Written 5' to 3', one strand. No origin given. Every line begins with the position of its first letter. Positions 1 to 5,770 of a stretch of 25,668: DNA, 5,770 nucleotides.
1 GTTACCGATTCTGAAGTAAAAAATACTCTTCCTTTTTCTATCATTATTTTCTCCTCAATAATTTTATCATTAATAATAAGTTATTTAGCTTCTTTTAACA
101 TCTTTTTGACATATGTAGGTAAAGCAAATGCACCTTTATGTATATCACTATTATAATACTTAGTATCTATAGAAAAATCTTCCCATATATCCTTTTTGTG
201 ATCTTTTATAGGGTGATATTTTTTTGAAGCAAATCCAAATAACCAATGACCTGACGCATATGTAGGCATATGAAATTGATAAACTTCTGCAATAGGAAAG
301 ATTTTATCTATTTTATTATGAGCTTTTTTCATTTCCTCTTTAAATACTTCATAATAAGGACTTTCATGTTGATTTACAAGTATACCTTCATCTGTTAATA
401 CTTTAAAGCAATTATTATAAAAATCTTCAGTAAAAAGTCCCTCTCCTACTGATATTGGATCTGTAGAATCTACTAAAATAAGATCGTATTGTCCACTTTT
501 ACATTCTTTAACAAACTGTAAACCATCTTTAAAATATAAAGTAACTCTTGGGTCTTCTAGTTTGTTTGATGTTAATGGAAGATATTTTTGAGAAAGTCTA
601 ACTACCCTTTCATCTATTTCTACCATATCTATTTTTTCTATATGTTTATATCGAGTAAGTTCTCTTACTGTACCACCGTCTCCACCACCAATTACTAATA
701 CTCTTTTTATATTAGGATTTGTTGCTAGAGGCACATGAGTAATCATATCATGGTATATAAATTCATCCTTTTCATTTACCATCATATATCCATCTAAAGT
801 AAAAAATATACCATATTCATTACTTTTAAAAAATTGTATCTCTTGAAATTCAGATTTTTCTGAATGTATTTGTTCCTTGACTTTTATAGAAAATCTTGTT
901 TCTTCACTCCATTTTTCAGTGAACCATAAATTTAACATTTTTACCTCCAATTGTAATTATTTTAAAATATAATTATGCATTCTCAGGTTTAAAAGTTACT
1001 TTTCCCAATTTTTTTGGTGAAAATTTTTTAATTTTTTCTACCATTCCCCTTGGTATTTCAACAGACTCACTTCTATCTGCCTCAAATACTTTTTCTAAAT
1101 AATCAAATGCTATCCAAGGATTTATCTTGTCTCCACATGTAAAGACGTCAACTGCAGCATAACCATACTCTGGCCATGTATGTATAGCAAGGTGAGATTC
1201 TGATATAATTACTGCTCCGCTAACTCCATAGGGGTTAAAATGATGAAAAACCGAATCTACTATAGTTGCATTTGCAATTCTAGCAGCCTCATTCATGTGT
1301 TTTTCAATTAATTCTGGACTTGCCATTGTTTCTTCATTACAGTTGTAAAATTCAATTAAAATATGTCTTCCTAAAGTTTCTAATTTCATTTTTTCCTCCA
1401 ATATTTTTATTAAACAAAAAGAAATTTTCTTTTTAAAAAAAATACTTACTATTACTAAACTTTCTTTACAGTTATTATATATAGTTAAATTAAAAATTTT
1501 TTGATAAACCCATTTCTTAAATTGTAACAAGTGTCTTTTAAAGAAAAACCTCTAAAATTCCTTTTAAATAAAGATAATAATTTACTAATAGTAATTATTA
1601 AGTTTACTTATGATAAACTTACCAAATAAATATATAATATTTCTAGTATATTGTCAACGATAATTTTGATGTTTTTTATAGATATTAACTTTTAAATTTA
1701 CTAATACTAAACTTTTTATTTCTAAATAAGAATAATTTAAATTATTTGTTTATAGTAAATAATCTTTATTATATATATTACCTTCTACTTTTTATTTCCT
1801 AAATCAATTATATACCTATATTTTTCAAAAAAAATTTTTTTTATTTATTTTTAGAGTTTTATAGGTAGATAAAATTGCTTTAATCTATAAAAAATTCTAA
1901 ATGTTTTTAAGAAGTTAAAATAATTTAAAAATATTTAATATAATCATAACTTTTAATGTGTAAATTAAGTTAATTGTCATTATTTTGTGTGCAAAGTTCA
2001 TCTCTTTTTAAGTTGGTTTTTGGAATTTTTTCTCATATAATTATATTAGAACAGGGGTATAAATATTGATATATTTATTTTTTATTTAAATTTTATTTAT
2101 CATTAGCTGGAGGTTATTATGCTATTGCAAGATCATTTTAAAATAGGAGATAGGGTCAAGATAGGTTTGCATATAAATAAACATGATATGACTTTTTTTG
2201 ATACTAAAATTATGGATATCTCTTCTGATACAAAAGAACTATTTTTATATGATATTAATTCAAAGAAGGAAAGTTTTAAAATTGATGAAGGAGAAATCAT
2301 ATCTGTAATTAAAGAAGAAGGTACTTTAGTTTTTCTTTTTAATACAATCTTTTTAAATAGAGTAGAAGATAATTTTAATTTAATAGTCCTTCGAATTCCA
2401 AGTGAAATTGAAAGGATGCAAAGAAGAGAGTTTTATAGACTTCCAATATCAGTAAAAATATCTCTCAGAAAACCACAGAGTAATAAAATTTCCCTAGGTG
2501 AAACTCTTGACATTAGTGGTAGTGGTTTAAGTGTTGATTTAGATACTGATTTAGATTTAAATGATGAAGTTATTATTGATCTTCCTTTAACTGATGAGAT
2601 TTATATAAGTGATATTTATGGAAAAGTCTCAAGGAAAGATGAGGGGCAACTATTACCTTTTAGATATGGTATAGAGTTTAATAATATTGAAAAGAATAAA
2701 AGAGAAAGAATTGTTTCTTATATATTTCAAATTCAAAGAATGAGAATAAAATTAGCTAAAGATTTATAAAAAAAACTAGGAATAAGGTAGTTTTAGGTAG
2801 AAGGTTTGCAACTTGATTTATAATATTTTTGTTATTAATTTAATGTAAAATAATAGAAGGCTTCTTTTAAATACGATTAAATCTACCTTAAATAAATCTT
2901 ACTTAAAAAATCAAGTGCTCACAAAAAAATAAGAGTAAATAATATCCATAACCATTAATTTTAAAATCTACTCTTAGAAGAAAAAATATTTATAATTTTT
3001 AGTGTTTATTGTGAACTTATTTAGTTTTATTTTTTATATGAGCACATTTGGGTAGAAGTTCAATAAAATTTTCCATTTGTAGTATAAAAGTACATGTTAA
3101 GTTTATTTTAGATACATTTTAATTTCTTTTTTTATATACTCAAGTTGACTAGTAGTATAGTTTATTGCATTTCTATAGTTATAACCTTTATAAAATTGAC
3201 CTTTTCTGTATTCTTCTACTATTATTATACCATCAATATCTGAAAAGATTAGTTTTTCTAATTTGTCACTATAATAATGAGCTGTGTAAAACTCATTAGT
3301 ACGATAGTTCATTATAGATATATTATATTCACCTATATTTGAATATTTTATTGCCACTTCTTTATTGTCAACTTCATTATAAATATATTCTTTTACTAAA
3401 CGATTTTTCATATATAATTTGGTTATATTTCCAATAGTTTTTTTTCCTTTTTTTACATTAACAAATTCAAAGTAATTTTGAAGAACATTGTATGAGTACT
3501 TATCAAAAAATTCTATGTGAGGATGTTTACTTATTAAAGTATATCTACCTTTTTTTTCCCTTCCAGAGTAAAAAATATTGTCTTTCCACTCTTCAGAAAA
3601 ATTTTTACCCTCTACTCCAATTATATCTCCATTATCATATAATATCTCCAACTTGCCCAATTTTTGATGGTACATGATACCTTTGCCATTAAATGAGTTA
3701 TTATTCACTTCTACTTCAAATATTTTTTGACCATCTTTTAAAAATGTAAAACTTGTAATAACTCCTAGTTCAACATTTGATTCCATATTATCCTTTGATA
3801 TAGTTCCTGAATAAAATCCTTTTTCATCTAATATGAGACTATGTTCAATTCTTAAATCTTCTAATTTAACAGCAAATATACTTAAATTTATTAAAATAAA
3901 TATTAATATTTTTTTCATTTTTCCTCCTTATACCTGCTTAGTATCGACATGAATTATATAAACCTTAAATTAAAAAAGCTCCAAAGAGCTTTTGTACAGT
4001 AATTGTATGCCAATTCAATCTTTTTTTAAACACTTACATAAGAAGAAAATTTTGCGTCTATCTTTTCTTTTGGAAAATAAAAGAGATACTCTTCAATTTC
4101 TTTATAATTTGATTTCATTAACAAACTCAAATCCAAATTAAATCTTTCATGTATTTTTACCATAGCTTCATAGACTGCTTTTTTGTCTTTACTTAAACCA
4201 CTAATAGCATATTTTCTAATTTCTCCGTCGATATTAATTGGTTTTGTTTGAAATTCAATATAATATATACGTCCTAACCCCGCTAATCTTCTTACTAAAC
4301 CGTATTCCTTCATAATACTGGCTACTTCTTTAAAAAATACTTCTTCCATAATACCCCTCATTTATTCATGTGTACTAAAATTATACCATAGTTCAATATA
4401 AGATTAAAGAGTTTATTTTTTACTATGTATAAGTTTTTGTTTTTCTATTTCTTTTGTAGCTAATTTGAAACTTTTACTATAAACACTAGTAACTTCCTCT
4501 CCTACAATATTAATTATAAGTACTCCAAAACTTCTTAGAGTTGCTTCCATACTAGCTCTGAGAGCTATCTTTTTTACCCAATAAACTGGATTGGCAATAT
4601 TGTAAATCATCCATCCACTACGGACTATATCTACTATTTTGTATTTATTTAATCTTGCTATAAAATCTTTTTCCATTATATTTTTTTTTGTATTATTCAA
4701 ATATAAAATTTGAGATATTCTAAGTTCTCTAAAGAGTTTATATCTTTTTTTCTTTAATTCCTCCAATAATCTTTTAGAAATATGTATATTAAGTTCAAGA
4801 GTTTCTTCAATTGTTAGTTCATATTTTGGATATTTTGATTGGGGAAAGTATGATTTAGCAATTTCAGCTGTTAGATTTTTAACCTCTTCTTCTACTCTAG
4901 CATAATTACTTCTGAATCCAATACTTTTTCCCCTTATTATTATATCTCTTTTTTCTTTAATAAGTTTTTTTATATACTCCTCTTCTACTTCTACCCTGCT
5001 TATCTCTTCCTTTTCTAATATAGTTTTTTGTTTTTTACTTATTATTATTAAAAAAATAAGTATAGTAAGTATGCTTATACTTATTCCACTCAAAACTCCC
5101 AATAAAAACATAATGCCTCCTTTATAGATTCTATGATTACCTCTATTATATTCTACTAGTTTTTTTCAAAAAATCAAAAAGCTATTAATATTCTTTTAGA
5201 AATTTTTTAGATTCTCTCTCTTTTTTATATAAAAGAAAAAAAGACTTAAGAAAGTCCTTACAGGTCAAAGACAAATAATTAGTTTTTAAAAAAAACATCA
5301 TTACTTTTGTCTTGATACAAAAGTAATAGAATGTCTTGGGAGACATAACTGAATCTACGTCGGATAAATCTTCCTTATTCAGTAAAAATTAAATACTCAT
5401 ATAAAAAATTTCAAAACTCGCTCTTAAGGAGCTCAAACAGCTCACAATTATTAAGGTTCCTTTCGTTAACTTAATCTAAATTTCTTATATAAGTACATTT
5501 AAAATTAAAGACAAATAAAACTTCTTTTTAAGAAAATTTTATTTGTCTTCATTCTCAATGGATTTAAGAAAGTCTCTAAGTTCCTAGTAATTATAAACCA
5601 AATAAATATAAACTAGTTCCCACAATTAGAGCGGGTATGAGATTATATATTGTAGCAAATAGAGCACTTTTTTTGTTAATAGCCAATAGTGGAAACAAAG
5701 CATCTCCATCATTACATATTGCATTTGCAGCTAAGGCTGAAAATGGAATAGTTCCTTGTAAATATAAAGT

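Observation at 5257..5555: Dispersed intergenic repeat family (at least 3 copies plus one diverged copy in 25 kb, both orientations) with conserved hairpins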

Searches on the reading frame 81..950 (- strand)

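Call 10: search_protein_families(library=pfam, proteins=[window:81-950:-])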
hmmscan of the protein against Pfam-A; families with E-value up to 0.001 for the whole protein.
window:81-950:- (289 aa): 4 families
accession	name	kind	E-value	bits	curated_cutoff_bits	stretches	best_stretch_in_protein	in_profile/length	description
PF01564.23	Spermine_synth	-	1.7e-60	204.2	22.9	1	63-244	1-179/186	Spermine/spermidine synthase domain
PF17284.7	Spermine_synt_N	-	2.9e-12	46.7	22.1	1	8-60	1-53/53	Spermidine synthase tetramerisation domain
PF05891.18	Methyltransf_PK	-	2.3e-05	24.5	27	1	54-196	26-162/218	AdoMet dependent proline di-methyltransferase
PF05175.20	MTS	-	0.00046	20.3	23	1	80-211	31-158/170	Methyltransferase small domain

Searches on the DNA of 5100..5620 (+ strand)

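Call 13: search_rna_families(source=window, start=5100, end=5620, threshold=evalue, max_evalue=10)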
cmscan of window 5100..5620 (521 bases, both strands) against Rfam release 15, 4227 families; matches with E-value up to 10: 16.
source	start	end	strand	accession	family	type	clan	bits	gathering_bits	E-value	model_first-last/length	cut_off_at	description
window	5506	5555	+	RF04344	Plastid-psbA-3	Cis-reg;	CL00153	32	48.4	0.00046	1-57/57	no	Plastid-psbA-3 3UTR RNA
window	5500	5553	-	RF04343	Plastid-psbA-2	Cis-reg;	CL00153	31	55.8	0.00049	1-60/60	no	Plastid-psbA-2 3UTR RNA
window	5490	5566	+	RF04056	mir-982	Gene; miRNA;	-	20.7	70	0.44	1-89/89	no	mir-982 microRNA precursor family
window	5503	5553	+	RF04134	MIR7504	Gene; miRNA;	-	19.9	83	0.79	1-124/124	no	MIR7504 microRNA precursor family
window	5252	5348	+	RF00072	SNORA75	Gene; snRNA; snoRNA; HACA-box;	-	19.9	80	1.5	1-134/134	no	Small nucleolar RNA SNORA75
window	5497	5546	-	RF01096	PK-HAV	Cis-reg;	-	19.5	50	9.7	1-56/56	no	HepA virus 3'-terminal pseudoknot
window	5238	5296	+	RF02842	RefA1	Gene; sRNA;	-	19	94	0.086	1-222/222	no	Enterococcus sRNA A1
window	5418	5528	-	RF04358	Plastid-ndhA-ndhB-3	Intron;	CL00155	19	90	8.4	1-171/171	no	Plastid-ndhA-ndhB-3 group II-D5 intron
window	5251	5336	-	RF01230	snoR77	Gene; snRNA; snoRNA; HACA-box;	-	18.3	47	2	1-131/131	no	Small nucleolar RNA snoR77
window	5198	5256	-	RF03566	mir-4875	Gene; miRNA;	-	18.2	90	0.74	1-73/73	no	mir-4875 microRNA precursor family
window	5510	5572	-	RF02713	MCS4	Gene; sRNA;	-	17.4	56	6.2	1-123/123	no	Mycoplasma sRNA MCS4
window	5506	5551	-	RF03940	MIR9563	Gene; miRNA;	-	17.3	90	1.8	1-127/127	no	MIR9563 microRNA precursor family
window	5508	5549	+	RF03940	MIR9563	Gene; miRNA;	-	16.7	90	2.6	1-127/127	no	MIR9563 microRNA precursor family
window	5164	5191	-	RF01334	CRISPR-DR21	Gene; CRISPR;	-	15.8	48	8.6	1-37/37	no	CRISPR RNA direct repeat element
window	5370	5405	-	RF03474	mir-4766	Gene; miRNA;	-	15.1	72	5.9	1-56/56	no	mir-4766 microRNA precursor family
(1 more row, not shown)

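Call 17: search_dna_similar(query=window:5230-5600:+, collection=plasmids, mode=distant)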
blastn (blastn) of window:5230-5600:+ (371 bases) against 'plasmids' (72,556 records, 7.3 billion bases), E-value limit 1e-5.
No match.

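Call 18: search_dna_similar(query=window:5230-5600:+, collection=phages, mode=distant)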
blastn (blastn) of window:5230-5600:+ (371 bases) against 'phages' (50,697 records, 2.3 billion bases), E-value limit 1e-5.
No match.
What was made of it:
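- Tried and rejected: Related DNA. blastn of c1 against plasmid and phage collections gave no match (calls 17, 18).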
